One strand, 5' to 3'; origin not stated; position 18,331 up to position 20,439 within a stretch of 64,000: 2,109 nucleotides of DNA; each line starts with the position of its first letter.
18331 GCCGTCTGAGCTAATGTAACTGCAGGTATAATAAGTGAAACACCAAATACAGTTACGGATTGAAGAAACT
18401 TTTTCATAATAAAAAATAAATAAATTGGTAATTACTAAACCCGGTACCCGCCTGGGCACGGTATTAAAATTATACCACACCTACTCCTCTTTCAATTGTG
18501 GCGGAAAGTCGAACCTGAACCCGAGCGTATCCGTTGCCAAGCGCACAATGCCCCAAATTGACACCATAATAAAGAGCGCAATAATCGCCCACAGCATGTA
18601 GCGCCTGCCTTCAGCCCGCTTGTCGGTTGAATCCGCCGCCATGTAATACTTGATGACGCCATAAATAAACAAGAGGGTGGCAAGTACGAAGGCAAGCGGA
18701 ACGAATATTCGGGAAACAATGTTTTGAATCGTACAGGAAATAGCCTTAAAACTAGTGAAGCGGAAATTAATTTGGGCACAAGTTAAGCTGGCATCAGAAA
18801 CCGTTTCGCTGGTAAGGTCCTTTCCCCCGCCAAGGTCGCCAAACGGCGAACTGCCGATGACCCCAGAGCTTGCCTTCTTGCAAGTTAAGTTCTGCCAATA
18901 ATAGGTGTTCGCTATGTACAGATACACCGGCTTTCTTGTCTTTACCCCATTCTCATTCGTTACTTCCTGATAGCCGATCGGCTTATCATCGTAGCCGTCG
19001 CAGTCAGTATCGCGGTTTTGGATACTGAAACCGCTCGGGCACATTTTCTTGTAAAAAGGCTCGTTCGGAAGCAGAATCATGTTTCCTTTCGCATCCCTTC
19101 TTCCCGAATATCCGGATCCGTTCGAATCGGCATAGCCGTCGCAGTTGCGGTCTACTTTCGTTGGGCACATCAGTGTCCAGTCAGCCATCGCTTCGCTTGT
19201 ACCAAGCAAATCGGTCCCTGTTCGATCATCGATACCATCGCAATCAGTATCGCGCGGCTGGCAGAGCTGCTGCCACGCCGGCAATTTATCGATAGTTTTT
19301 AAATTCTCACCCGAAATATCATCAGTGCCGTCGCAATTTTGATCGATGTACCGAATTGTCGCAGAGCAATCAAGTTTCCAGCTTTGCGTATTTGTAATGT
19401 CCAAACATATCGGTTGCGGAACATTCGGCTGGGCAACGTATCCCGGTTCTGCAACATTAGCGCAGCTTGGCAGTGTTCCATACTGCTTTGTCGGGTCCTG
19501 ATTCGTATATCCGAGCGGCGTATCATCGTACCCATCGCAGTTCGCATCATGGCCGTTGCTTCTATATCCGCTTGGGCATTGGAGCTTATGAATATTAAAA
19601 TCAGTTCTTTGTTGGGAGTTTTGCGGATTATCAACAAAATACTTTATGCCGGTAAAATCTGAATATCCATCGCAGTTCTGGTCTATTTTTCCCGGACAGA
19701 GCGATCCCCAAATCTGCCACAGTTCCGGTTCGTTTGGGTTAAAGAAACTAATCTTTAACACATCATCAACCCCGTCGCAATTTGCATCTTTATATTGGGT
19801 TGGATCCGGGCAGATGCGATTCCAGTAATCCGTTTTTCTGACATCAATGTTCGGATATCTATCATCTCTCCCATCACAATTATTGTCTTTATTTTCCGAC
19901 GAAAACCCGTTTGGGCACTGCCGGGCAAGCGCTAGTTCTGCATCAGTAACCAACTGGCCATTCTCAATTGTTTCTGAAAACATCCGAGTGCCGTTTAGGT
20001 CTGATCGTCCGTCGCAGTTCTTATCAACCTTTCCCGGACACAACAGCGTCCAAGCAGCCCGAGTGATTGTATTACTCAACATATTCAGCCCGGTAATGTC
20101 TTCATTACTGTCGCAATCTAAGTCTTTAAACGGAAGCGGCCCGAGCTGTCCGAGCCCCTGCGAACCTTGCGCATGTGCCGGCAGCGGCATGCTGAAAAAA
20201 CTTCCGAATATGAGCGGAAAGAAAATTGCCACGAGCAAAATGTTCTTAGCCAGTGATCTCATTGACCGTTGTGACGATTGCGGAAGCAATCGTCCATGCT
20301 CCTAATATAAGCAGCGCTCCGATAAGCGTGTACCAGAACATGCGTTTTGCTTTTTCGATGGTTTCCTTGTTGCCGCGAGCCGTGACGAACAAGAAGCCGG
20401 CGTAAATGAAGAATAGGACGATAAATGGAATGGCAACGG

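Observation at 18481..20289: Pilin-like C-terminal domain fused to ten Cys-containing acidic repeats (..CP..x(5-9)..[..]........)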

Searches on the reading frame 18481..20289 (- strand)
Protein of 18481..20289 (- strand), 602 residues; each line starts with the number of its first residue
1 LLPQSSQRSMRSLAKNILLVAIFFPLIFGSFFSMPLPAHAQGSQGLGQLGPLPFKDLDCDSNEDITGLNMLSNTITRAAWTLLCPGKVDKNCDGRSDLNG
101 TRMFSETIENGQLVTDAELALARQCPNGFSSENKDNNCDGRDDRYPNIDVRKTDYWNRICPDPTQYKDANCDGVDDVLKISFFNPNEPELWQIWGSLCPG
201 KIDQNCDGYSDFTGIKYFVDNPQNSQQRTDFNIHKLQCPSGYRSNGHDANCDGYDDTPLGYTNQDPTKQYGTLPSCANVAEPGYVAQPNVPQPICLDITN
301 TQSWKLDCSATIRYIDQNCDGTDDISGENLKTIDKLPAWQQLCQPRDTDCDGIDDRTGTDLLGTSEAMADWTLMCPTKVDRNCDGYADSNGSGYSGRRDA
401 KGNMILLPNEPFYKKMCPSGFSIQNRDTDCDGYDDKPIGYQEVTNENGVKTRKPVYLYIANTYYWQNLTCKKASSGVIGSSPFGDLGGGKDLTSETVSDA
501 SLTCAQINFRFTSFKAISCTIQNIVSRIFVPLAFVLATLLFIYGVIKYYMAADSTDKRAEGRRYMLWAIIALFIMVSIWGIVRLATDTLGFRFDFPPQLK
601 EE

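Call 3: search_protein_families(library=pfam, proteins=[window:18481-20289:-], max_evalue=1)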
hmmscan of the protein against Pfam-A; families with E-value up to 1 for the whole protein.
window:18481-20289:- (602 aa): 3 families
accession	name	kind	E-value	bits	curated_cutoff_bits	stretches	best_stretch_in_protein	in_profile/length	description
PF18895.5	T4SS_pilin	-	2.1e-09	37.8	26.6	1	520-584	7-70/71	Type IV secretion system pilin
PF17453.7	Sigma_M_inh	-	0.4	11.6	25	1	523-587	21-91/96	Sigma-M inhibitor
PF04956.18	TrbC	-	0.88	10.3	27.9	0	516-575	36-88/98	TrbC/VIRB2 pilin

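Call 4: search_protein_families(library=ncbifam, proteins=[window:18481-20289:-], max_evalue=1)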
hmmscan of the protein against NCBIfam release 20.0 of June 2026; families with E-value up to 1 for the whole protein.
window:18481-20289:- (602 aa): 1 family
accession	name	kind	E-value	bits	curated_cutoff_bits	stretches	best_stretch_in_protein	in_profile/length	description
NF045849.1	ICE_MMCAP2_0565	equivalog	1.4e-07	31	40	1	521-588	12-79/80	Mbov_0395 family pilin-like conjugal transfer protein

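Call 6: find_homologous_proteins(query=window:18484-20289:-, max_evalue=0.001)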
Query window:18484-20289:- (602 aa): 4 proteins with E <= 0.001 among 7689 candidates.
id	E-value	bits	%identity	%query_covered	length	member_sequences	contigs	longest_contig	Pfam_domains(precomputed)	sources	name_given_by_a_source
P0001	0.0e+0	1415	100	99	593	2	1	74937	PF18895.6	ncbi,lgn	-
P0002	2.7e-156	540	44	97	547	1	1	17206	-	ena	-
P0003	2.2e-135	471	41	97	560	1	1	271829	PF18895.6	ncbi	-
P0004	3.5e-132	460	43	92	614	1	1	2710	PF18895.6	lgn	-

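Call 11: find_encoding_contigs(protein=P0001, flank=10000, max_places=3)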
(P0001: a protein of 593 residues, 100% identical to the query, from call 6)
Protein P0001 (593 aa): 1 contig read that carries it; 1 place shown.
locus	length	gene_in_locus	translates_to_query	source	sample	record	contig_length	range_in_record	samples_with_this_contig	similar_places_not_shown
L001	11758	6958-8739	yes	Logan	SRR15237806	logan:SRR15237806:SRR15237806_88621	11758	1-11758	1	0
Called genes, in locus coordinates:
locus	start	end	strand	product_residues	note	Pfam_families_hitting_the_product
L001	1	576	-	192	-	?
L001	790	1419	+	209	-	PF13483:Lactamase_B_3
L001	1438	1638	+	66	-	-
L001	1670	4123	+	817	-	PF00521:DNA_topoisoIV, PF03989:DNA_gyraseA_C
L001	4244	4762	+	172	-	PF01209:Ubie_methyltran, PF13489:Methyltransf_23 (weak), PF13847:Methyltransf_31, PF08241:Methyltransf_11, PF08242:Methyltransf_12, PF13649:Methyltransf_25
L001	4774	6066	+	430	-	PF01547:SBP_bac_1, PF13416:SBP_bac_8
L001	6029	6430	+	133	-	PF18895:T4SS_pilin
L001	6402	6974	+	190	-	PF18895:T4SS_pilin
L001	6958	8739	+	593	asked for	PF18895:T4SS_pilin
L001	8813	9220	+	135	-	PF18895:T4SS_pilin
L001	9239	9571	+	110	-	PF18895:T4SS_pilin (weak)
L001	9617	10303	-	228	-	-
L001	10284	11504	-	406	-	-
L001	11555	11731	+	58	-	-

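Call 12: find_encoding_contigs(protein=P0003, flank=10000, max_places=3)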
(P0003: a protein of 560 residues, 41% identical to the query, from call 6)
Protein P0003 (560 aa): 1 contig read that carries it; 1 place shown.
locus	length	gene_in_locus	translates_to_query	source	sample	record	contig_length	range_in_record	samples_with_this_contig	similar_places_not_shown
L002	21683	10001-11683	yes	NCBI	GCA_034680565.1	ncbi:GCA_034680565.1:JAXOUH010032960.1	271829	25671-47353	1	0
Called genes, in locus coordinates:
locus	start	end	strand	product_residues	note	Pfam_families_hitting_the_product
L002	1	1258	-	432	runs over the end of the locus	PF13393:tRNA-synt_His, PF00587:tRNA-synt_2b, PF13393:tRNA-synt_His, PF03129:HGTP_anticodon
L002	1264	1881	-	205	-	PF10502:Peptidase_S26, PF00717:Peptidase_S24 (weak)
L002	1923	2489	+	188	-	PF01195:Pept_tRNA_hydro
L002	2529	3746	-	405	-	PF21543:CvfB_2nd (faint), PF00575:S1 (weak), PF23459:S1_RRP5 (faint), PF21710:Spt6_S1 (faint), PF00575:S1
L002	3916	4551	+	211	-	PF13483:Lactamase_B_3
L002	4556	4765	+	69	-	-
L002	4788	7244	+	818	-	PF00521:DNA_topoisoIV, PF03989:DNA_gyraseA_C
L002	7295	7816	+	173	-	PF01209:Ubie_methyltran (weak), PF05175:MTS (weak), PF13489:Methyltransf_23 (weak), PF13847:Methyltransf_31, PF08241:Methyltransf_11, PF08242:Methyltransf_12, PF13649:Methyltransf_25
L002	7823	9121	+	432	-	PF13416:SBP_bac_8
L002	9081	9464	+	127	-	PF18895:T4SS_pilin (weak)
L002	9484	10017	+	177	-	PF18895:T4SS_pilin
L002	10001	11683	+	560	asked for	PF18895:T4SS_pilin (weak)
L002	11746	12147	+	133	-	PF18895:T4SS_pilin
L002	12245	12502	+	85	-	-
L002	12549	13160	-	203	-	-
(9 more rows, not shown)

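Call 41: predict_structure(alignment_id=A1)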
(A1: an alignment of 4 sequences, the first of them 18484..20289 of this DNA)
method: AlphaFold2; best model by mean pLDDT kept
length: 602 residues; sequences in the alignment: 4
mean_pLDDT: 54.3   pTM: 0.27
mean pLDDT of the five models: 54.3, 53.4, 50.5, 48.1, 47.7
residues with pLDDT >= 90: 0; 70-90: 73; 50-70: 323; < 50: 206
segments of 3 or more residues with pLDDT < 50: 1-16, 28-53, 98-118, 128-133, 144-149, 244-246, 310-341, 389-395, 421-425, 461-463, 469-517, 587-602
pLDDT, mean of each block of 10 residues (from residue 1): 37 49 51 35 26 53 65 66 59 49 36 44 54 52 50 51 60 76 75 67 65 57 69 72 52 60 57 68 66 60 53 40 33 43 59 63 64 66 56 52 60 61 52 55 52 53 49 33 27 30 36 46 60 71 72 65 75 71 53 31 27
secondary structure, 60 per line:
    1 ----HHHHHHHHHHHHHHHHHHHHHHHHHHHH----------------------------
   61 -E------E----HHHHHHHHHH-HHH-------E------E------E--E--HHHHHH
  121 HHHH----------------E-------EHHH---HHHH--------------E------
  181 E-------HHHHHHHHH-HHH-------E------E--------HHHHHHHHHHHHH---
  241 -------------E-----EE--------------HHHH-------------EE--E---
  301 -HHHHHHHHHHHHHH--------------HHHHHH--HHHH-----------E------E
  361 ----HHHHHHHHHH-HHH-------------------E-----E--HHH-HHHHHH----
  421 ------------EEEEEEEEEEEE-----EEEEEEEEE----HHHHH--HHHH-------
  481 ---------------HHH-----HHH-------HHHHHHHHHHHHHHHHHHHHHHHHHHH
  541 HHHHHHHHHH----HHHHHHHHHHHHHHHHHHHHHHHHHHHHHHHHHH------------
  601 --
elements in order: H5-32 H74-83 H115-124 H156-159 H189-197 H225-237 H276-279 H302-315 H330-335 H338-341 H365-374 H411-416 E433-444 E450-458 H463-467 H470-473 H514-550 H555-588

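Call 48: find_encoding_contigs(protein=P0002, flank=10000, max_places=2)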
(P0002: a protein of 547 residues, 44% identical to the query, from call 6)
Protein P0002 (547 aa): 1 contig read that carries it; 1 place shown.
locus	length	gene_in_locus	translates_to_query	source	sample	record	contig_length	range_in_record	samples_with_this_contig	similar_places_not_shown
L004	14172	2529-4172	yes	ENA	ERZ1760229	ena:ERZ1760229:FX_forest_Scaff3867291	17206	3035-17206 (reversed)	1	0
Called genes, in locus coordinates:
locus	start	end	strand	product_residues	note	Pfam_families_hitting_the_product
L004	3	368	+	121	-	?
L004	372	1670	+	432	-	PF01547:SBP_bac_1, PF13416:SBP_bac_8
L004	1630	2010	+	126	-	PF18895:T4SS_pilin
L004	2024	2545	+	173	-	PF18895:T4SS_pilin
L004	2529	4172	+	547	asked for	-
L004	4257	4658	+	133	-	PF18895:T4SS_pilin (weak)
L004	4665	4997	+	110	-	-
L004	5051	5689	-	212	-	-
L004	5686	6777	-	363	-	-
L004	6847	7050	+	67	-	-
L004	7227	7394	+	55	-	-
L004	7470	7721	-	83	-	-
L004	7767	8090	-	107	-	PF02033:RBFA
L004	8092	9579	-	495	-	PF00009:GTP_EFTU, PF01926:MMR_HSR1, PF22042:EF-G_D2, PF11987:IF-2, PF03144:GTP_EFTU_D2 (weak)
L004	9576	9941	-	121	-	PF14584:DUF4446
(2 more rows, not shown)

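Call 69: list_cluster_members(proteins=[P0001, P0003, P0002, P0004, P0005])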
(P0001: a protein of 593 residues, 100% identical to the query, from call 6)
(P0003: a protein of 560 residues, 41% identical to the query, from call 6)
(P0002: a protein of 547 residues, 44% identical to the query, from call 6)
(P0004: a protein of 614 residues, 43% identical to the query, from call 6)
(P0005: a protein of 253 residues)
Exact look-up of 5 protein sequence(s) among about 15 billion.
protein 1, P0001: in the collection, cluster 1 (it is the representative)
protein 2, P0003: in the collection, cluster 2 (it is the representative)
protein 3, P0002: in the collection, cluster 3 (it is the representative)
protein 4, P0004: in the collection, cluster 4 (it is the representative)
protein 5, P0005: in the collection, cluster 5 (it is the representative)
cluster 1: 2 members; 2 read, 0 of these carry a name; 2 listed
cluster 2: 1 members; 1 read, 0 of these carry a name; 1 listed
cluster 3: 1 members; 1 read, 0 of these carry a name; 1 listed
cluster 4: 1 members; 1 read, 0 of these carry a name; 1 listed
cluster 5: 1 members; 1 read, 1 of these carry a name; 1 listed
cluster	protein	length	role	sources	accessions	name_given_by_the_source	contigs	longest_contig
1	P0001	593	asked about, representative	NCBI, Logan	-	-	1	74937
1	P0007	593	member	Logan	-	-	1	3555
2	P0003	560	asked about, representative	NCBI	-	-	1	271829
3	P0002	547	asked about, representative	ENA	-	-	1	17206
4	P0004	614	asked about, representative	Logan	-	-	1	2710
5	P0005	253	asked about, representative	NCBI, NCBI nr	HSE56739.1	MAG TPA: hypothetical protein VLB02_01495, partial [Candidatus Paceibacterota bacterium] | hypothetical protein [Candidatus Paceibacterota bacterium]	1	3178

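Call 83: fold_search(model_id=the predicted structure, library=pdb)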
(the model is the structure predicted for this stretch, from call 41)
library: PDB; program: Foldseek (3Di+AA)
matches with E <= 10: 8; with E <= 0.001: 0
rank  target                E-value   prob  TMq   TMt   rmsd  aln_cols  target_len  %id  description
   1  9b77_A                3.6e+00  0.20  0.10  0.17  11.1       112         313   19  Cryo-EM Structure of the Glycosyltransferase ArnC from Salmonella enterica in the Apo State Determined on Krios micros (released 2025-02-05)
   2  9bhe_A                6.7e+00  0.05  0.08  0.13  10.0       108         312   20  Salmonella undecaprenyl-phosphate 4-deoxy-4-formamido-L-arabinose transferase (ArnC) bound to UDP (released 2025-02-12)
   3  9asc_A                7.8e+00  0.13  0.10  0.17   9.6       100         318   17  Cryo-EM Structure of the Glycosyltransferase ArnC from Salmonella enterica in the UDP-bound State Determined on Talos  (released 2025-02-05)
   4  8dfu_0                8.2e+00  0.30  0.10  0.58   4.8        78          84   20  Cryo-EM structure of conjugation pili from Aeropyrum pernix (released 2023-03-22)
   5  8vxh_A                8.2e+00  0.06  0.08  0.13  11.0       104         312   16  Cryo-EM Structure of the Glycosyltransferase ArnC from Salmonella enterica in the Apo State Determined on Talos Arctic (released 2025-02-05)
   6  9bhe_B                8.6e+00  0.09  0.09  0.15   9.8       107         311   20  Salmonella undecaprenyl-phosphate 4-deoxy-4-formamido-L-arabinose transferase (ArnC) bound to UDP (released 2025-02-12)
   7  6s1k_E                9.9e+00  0.51  0.11  0.60   2.3        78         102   14  E. coli Core Signaling Unit, carrying QQQQ receptor mutation (released 2020-01-22)
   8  3gqh_A                9.9e+00  0.44  0.03  0.10   0.8        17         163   53  Crystal Structure of the Bacteriophage phi29 gene product 12 C-terminal fragment (released 2009-05-26)

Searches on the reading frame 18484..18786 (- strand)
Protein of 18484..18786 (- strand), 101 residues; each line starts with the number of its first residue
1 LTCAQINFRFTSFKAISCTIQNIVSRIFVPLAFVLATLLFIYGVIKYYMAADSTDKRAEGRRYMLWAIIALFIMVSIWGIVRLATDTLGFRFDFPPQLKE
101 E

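Call 37: find_homologous_proteins(query=window:18484-18786:-, max_evalue=0.001)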
Query seq(101 aa) (101 aa): 1 proteins with E <= 0.001 among 4 candidates.
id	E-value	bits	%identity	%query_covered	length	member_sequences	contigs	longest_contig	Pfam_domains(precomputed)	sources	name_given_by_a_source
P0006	4.6e-11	61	38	86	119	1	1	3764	PF18895.6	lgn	-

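Call 60: search_solved_structures(query=A3, max_evalue=10, show_alignments=2)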
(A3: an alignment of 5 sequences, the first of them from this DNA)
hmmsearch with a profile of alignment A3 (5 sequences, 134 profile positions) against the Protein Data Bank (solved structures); distinct sequences matched with E-value up to 10: 44.
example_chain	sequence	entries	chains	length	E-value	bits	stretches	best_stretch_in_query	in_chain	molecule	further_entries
2f93_B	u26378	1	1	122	0.016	18.7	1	60-123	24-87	Sensory rhodopsin II transducer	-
4gyc_B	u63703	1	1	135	0.021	18.3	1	60-123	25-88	Sensory rhodopsin II transducer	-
5jjj_B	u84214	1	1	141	0.026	18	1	60-123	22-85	Sensory rhodopsin II transducer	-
2f95_B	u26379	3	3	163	0.034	17.6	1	60-123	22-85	Sensory rhodopsin II transducer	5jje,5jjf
7zcm_B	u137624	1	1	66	0.039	17.4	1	61-106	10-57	Sensory rhodopsin II transducer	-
7jjo_R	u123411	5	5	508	0.039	17.4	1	36-112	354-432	Beta1-Adrenergic Receptor | Endolysin,Endolysin,Beta-1 adrenergic receptor chimera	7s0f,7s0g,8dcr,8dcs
1h2s_B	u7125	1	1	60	0.049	17.1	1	63-106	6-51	SENSORY RHODOPSIN II TRANSDUCER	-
5jjn_B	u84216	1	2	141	0.09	16.2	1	60-107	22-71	Sensory rhodopsin II transducer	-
9lw5_R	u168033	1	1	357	0.1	16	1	16-88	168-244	Beta-2 adrenergic receptor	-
8uo1_R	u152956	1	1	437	0.11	15.9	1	17-88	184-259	Beta-2 adrenergic receptor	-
2r4r_A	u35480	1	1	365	0.15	15.5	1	16-88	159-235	Beta-2 adrenergic receptor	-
3kj6_A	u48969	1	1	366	0.21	15.1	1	17-88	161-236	Beta-2 adrenergic receptor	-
9l8l_R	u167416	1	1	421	0.32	14.4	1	16-88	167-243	Beta-2 adrenergic receptor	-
8w1v_A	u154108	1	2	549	0.33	14.4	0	17-74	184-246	Beta-2 adrenergic receptor,Endolysin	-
6ni3_R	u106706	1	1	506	0.38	14.2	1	17-88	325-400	Endolysin,Beta-2 adrenergic receptor chimera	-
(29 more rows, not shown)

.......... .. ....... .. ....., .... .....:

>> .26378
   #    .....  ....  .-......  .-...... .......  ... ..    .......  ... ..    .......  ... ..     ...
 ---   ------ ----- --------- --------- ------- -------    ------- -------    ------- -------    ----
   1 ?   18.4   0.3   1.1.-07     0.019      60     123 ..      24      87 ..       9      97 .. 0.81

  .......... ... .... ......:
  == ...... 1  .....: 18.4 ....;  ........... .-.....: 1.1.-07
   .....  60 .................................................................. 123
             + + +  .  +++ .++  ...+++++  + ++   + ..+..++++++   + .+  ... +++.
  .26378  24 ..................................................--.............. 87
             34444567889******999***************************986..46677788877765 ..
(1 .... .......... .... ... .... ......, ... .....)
